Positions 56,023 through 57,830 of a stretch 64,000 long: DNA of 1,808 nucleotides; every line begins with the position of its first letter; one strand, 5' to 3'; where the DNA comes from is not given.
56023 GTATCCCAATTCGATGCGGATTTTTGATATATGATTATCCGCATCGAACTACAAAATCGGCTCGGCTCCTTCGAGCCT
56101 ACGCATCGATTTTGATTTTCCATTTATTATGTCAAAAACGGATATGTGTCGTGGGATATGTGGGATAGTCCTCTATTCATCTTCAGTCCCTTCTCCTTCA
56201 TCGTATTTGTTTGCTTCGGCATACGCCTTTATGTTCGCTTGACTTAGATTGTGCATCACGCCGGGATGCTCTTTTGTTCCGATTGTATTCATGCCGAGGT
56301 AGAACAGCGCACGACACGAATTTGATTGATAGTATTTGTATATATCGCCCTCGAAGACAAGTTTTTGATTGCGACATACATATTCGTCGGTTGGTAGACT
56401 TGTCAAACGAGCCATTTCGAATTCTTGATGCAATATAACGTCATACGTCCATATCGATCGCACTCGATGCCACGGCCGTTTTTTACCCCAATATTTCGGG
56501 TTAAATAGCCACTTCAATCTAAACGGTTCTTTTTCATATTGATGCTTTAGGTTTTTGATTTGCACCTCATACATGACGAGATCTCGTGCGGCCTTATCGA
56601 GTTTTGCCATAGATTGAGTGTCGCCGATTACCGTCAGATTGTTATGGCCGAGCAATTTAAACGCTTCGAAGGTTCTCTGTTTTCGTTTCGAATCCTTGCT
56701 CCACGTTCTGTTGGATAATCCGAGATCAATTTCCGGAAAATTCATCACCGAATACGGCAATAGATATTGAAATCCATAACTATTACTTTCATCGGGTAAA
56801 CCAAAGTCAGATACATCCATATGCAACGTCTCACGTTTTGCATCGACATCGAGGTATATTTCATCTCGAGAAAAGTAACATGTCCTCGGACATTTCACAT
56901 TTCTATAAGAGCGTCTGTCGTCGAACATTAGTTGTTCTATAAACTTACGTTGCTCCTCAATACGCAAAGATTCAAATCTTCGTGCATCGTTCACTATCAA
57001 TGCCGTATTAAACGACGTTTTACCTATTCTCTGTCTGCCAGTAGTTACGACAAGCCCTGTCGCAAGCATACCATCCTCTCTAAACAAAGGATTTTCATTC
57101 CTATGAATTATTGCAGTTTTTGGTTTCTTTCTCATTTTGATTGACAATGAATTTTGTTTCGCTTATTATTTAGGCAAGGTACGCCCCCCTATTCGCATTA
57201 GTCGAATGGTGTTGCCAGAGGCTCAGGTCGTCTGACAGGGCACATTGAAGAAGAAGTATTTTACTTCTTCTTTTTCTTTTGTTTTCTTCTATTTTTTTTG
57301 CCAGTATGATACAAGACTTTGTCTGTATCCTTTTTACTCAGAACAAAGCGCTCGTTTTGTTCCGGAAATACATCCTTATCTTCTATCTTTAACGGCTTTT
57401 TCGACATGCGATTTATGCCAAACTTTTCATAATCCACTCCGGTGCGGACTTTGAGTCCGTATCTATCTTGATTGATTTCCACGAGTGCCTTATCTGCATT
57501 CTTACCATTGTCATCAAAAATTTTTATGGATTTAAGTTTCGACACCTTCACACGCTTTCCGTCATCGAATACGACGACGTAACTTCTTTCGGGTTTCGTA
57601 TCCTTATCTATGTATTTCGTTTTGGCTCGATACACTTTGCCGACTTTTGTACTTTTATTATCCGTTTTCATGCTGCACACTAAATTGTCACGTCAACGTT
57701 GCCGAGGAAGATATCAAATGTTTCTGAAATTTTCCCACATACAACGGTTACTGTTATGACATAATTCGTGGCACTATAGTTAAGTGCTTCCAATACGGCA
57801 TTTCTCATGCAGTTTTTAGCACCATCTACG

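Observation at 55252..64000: AT-rich one-strand island built from three tandem surface-protein / small-basic-protein modules next to a Zot-like NTPase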

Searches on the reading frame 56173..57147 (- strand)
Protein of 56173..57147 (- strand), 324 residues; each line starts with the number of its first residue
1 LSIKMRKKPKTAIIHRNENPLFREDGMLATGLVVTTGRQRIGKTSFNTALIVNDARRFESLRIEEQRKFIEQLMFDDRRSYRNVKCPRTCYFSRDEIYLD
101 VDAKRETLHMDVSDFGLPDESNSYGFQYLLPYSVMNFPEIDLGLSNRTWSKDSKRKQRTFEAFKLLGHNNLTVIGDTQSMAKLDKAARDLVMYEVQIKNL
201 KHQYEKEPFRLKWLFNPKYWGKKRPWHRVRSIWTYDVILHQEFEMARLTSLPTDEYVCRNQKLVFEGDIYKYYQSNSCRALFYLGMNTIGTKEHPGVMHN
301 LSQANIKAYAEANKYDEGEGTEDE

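Call 3: search_protein_families(library=pfam, proteins=[window:56173-57147:-], max_evalue=1)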
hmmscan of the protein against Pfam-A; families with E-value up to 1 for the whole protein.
window:56173-57147:- (324 aa): 2 families
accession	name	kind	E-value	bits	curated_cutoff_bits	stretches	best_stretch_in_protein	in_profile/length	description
PF05707.18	Zot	-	1.2e-05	25.3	20.3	1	147-203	92-156/197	Zonular occludens toxin (Zot)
PF21323.2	KDM5_C-hel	-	0.18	12.2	27.1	1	81-112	13-42/55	Lysine-specific demethylase 5, C-terminal helical domain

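Call 4: search_protein_families(library=phrogs, proteins=[window:56173-57147:-], max_evalue=1)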
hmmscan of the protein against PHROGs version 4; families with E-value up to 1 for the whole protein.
window:56173-57147:- (324 aa): 2 families
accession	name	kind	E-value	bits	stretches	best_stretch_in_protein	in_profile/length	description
phrog_197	-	moron, auxiliary metabolic gene and host takeover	0.009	16.5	1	151-201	115-167/486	Zot-like toxin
phrog_38778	-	unknown function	0.16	12.8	1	70-89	25-44/57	-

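Call 10: find_encoding_contigs(protein=window:56173-57147:-, flank=10000, max_places=8)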
Protein window:56173-57147:- (324 aa): no gene with exactly this product is on record in the collection.

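Call 11: search_dna_similar(query=window:56173-57147:-, collection=phages, mode=protein, max_evalue=0.01)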
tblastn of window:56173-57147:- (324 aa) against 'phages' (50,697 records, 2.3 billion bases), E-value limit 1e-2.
No match.

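Call 12: find_homologous_proteins(query=window:56173-57147:-, max_evalue=0.001)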
Query window:56173-57147:- (324 aa): 2 proteins with E <= 0.001 among 673 candidates.
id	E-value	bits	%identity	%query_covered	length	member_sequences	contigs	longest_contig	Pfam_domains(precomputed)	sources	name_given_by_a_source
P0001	2.2e-204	696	93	99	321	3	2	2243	PF05707.19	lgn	-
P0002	3.7e-47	179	60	51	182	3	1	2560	-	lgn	-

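Call 14: find_encoding_contigs(protein=P0001, flank=10000)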
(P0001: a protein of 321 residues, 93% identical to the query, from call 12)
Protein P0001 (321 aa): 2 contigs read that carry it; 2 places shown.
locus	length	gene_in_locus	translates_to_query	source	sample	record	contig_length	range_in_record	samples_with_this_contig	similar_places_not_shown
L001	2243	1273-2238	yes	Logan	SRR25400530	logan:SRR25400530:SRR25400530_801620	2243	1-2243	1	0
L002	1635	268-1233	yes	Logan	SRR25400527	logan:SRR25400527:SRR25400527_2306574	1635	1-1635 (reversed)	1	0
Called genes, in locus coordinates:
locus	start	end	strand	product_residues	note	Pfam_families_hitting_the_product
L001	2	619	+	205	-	?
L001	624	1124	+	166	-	-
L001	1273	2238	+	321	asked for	PF05707:Zot (faint)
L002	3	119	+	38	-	?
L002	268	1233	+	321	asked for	PF05707:Zot (faint)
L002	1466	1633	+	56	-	?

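Call 15: find_encoding_contigs(protein=P0002, flank=10000)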
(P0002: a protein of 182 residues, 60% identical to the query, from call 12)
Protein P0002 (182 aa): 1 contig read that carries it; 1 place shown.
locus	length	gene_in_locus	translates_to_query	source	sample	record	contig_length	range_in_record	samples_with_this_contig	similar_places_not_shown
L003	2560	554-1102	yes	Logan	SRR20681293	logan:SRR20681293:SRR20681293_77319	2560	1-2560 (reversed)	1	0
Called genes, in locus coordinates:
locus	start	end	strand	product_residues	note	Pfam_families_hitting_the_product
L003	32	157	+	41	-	-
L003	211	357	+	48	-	-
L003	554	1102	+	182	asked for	-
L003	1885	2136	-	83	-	PF10387:DUF2442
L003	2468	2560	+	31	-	?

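Call 18: find_related_loci(query=window:56173-57147:-, collection=viral_contigs, flank=10000)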
Query window:56173-57147:- (324 aa) in viral_contigs; peptide patterns used: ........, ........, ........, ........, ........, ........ (x = any residue, [..] = any of these).
3 stretches matched a pattern, but none encodes a relative of the query by tblastn (E <= 1e-3).

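Call 21: search_protein_representatives(protein=window:56173-57147:-)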
Query: 324 residues. Proteins with E-value up to 0.001 (for the whole library): 31; up to 1e-10: 9; up to 1e-30: 2. The best 31 are listed.
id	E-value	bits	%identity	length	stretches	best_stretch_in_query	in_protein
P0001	6.9e-205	695.8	93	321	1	4-324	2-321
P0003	1.4e-31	126.4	31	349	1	25-306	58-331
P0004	3.3e-27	112.0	33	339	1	27-314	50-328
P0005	1.7e-22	96.6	32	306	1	26-313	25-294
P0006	1.5e-21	93.4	30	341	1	7-313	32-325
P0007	8.5e-21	91.0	32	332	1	28-289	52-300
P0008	9.7e-18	81.0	34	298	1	24-311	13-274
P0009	1.4e-14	70.5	27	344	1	21-312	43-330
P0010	1.6e-12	63.8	28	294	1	27-292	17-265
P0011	2.0e-10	56.9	30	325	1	27-212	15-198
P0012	4.5e-10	55.8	37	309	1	27-193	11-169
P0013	1.0e-09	54.6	29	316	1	29-317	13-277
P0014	2.0e-09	53.6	39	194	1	156-294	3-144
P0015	2.2e-08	50.2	32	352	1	13-285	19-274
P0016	3.2e-08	49.7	30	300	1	26-287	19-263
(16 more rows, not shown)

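Call 23: find_encoding_contigs(protein=P0003, flank=10000, max_places=4)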
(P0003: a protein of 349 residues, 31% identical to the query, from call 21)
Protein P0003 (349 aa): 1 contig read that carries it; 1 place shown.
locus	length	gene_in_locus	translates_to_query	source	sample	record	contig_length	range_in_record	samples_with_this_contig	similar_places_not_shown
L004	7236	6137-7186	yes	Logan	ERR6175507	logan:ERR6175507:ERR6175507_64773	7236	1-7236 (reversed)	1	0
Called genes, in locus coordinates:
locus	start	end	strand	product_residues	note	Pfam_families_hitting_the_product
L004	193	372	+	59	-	-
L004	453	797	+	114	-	-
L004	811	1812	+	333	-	-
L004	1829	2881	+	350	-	-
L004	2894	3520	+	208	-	-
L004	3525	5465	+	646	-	-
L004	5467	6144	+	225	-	-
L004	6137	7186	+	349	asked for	-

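Call 24: find_encoding_contigs(protein=P0004, flank=10000, max_places=4)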
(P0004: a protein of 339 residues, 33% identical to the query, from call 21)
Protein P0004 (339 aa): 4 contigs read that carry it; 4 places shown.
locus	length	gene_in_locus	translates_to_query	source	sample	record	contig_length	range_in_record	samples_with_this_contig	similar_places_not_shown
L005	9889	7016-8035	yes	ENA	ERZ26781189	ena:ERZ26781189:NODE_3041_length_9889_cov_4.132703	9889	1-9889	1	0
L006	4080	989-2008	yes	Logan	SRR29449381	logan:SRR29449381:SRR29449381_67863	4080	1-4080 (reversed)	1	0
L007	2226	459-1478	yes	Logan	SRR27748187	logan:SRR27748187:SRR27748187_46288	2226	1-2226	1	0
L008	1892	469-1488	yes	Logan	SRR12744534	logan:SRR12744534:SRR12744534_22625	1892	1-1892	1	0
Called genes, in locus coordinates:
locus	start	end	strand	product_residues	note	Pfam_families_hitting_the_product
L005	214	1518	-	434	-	PF14659:Phage_int_SAM_3 (weak), PF22022:Phage_int_M (weak), PF00589:Phage_integrase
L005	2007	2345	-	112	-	PF13560:HTH_31, PF01381:HTH_3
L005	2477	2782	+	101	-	-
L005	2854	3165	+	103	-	-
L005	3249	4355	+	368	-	-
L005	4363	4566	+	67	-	-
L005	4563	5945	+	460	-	-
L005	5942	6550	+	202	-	-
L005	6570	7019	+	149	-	-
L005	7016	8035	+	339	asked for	-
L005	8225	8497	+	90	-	-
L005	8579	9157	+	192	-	-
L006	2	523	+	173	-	?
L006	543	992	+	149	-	-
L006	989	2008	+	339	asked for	-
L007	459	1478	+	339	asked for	-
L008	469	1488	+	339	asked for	-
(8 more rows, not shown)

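Call 29: search_protein_families(library=padloc, proteins=[window:56173-57147:-], max_evalue=0.1)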
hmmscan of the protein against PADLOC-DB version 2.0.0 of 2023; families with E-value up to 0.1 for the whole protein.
window:56173-57147:- (324 aa): 0 families

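Call 30: search_protein_families(library=ncbifam, proteins=[window:56173-57147:-], max_evalue=0.1)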
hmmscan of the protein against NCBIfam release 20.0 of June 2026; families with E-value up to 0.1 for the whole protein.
window:56173-57147:- (324 aa): 0 families

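Call 32: search_protein_families(library=pfam, alignment_id=A1, max_evalue=0.01)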
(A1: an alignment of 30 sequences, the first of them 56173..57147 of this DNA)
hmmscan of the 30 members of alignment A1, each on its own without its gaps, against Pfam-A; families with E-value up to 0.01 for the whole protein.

A. member 1, window:56173-57147:- (324 aa): 1 family
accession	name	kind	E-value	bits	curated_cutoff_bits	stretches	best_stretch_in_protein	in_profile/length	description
PF05707.18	Zot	-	1.2e-05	25.3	20.3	1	147-203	92-156/197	Zonular occludens toxin (Zot)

B. families by the number of members that match (of 30 scanned): 13 families
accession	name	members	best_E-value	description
PF05707.18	Zot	15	7e-11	Zonular occludens toxin (Zot)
PF00004.35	AAA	6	8.4e-05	ATPase family associated with various cellular activities (AAA)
PF13476.12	AAA_23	3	0.00019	AAA domain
PF02463.25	SMC_N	2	5.6e-05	RecF/RecN/SMC N terminal domain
PF13401.12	AAA_22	2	0.00039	AAA domain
PF13173.12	AAA_14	2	0.0026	AAA domain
PF04665.18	Pox_A32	2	0.0027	Poxvirus A32 protein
PF13191.12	AAA_16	1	0.00025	AAA ATPase domain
PF06414.18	Zeta_toxin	1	0.00046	Zeta toxin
PF20720.3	nSTAND3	1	0.0012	Novel STAND NTPase 3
PF13175.12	AAA_15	1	0.0022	AAA ATPase domain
PF06745.19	ATPase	1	0.0038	KaiC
PF03496.20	ADPrib_exo_Tox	1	0.0069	ADP-ribosyltransferase exoenzyme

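Call 33: search_solved_structures(query=A1, max_evalue=1)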
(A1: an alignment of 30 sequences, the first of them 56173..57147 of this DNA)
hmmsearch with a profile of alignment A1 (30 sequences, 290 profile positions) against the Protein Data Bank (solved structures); distinct sequences matched with E-value up to 1: 92 (the best 60 are shown).
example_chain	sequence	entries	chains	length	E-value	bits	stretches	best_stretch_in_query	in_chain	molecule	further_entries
2r2a_A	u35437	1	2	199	5.6e-09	39.1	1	115-183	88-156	Uncharacterized protein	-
6eph_B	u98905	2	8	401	0.0016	21.2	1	11-42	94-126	Zeta_1 toxin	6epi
9ayr_C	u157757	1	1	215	0.003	20.3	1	17-49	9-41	GTP-binding protein YPT6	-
8ro0_Q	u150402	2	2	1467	0.0056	19.4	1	10-71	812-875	Intron-binding protein aquarius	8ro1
9nbl_A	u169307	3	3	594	0.012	18.4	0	15-40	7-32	Arsenite transporter ATPase-like protein,arsA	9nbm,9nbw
9nbo_A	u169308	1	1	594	0.013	18.3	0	15-40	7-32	Arsenite transporter ATPase-like protein,arsA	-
4pj3_A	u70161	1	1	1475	0.018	17.8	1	12-71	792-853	Intron-binding protein aquarius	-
5mqf_U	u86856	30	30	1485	0.018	17.8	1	12-71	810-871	Intron-binding protein aquarius | RNA helicase aquarius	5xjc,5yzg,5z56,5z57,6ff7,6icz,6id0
3pih_A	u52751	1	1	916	0.054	16.2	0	16-39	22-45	UvrABC system protein A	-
9vlb_A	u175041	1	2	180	0.056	16.2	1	21-71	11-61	Ras-related protein Rab7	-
5zme_A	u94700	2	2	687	0.061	16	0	18-40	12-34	ATPase ARSA1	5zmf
2gza_A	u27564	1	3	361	0.087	15.5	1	17-41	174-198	Type IV secretion system protein VirB11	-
6n9l_A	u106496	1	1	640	0.094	15.4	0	16-39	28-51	UvrABC system protein A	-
6c2u_A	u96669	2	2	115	0.12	15.1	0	13-49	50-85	phosphate-loop protein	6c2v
6d71_A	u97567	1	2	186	0.12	15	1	21-45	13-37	Mitochondrial Rho GTPase 1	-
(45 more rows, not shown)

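Call 34: search_protein_families(library=phrogs, alignment_id=A1, max_evalue=0.01)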
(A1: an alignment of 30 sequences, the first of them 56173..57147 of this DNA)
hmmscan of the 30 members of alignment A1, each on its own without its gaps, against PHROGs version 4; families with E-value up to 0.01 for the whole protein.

A. member 1, window:56173-57147:- (324 aa): 1 family
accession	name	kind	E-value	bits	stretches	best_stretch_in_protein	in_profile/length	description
phrog_197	-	moron, auxiliary metabolic gene and host takeover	0.009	16.5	0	151-201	115-167/486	Zot-like toxin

B. families by the number of members that match (of 30 scanned): 12 families
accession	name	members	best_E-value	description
phrog_25712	-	9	3.3e-09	-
phrog_197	-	8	2.5e-20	Zot-like toxin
phrog_1675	-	5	6.9e-08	morphogenesis (protein I of M13)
phrog_20922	-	4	0.0003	head morphogenesis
phrog_11271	-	3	7.5e-08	head morphogenesis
phrog_50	-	2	0.00034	DnaC-like helicase loader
phrog_5484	-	2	0.00059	DnaA-like replication initiation protein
phrog_1041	-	1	4.5e-05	CTXphi Zot-like toxin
phrog_6891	-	1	0.0054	ATPase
phrog_27465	-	1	0.0063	-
phrog_800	-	1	0.007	terminase small subunit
phrog_36590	-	1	0.0081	-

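Call 45: search_protein_families(library=pfam, proteins=[L005:2477-2782:+, L005:2854-3165:+, L005:3249-4355:+, L005:4363-4566:+, L005:4563-5945:+, L005:5942-6550:+, L005:6570-7019:+, L005:8225-8497:+, L005:8579-9157:+, L004:811-1812:+], max_evalue=0.1)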
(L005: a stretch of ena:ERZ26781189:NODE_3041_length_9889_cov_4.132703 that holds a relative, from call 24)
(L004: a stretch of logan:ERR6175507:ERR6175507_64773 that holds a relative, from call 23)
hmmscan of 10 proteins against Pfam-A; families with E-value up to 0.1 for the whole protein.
L005:2477-2782:+ (101 aa): 11 families
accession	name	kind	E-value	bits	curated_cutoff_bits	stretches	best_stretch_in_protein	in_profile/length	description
PF04961.17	FTCD_C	-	0.0074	16.5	24.5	1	28-95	48-123/182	Formiminotransferase-cyclodeaminase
PF06013.18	WXG100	-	0.011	16.5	27.3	0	72-100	7-35/86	Proteins of 100 residues with WXG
PF07956.16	DUF1690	-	0.018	15.9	29.7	1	26-98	24-95/139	Protein of Unknown function (DUF1690)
PF13125.11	DUF3958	-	0.02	15.6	26.3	1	29-88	16-75/107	Protein of unknown function (DUF3958)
PF03462.23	PCRF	-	0.037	14.3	24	1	21-99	15-91/194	PCRF domain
PF20859.2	RHA1_ro05818_N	-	0.044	14.2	27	0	40-53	35-48/58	Hypothetical protein RHA1_ro05818, N-terminal helical domain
PF15003.11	HAUS2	-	0.065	13.4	27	1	29-96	43-108/191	HAUS augmin-like complex subunit 2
PF14493.12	HTH_40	-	0.067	13.9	27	0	11-69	34-84/89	Helix-turn-helix domain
PF20570.3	DUF6779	-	0.069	14.2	28.1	0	14-50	47-83/108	Domain of unknown function (DUF6779)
PF12732.12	YtxH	-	0.073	14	37.5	0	27-97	24-68/71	YtxH-like protein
PF13925.11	Katanin_con80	-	0.083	13.4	27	0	20-53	112-145/160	con80 domain of Katanin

L005:2854-3165:+ (103 aa): 0 families

L005:3249-4355:+ (368 aa): 0 families

L005:4363-4566:+ (67 aa): 0 families

L005:4563-5945:+ (460 aa): 0 families

L005:5942-6550:+ (202 aa): 0 families

L005:6570-7019:+ (149 aa): 0 families

L005:8225-8497:+ (90 aa): 0 families

L005:8579-9157:+ (192 aa): 0 families

L004:811-1812:+ (333 aa): 0 families

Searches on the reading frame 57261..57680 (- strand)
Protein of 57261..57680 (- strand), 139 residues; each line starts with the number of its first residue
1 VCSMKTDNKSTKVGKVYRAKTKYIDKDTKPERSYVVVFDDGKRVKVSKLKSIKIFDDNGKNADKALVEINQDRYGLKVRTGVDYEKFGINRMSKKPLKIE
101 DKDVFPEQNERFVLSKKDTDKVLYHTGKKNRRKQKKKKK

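Call 3: search_protein_families(library=pfam, proteins=[window:57261-57680:-], max_evalue=1)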
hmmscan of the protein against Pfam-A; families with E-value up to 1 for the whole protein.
window:57261-57680:- (139 aa): 1 family
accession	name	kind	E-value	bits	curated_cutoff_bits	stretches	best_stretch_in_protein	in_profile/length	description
PF18409.7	Plk4_PB2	-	0.042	15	26.9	1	16-62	7-52/108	Polo-like Kinase 4 Polo Box 2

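Call 4: search_protein_families(library=phrogs, proteins=[window:57261-57680:-], max_evalue=1)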
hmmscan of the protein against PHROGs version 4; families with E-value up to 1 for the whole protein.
window:57261-57680:- (139 aa): 3 families
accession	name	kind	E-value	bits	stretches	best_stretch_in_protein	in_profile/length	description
phrog_11869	-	unknown function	0.083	14.1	1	16-77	3-64/113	-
phrog_642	-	unknown function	0.15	13.3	1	25-58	67-100/103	-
phrog_31759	-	unknown function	0.66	11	1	33-61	14-41/67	-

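Call 29: search_protein_families(library=padloc, proteins=[window:57261-57680:-], max_evalue=0.1)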
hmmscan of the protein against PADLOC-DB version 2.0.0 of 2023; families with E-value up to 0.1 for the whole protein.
window:57261-57680:- (139 aa): 0 families

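Call 30: search_protein_families(library=ncbifam, proteins=[window:57261-57680:-], max_evalue=0.1)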
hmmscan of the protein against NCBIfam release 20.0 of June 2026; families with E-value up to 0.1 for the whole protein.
window:57261-57680:- (139 aa): 0 families
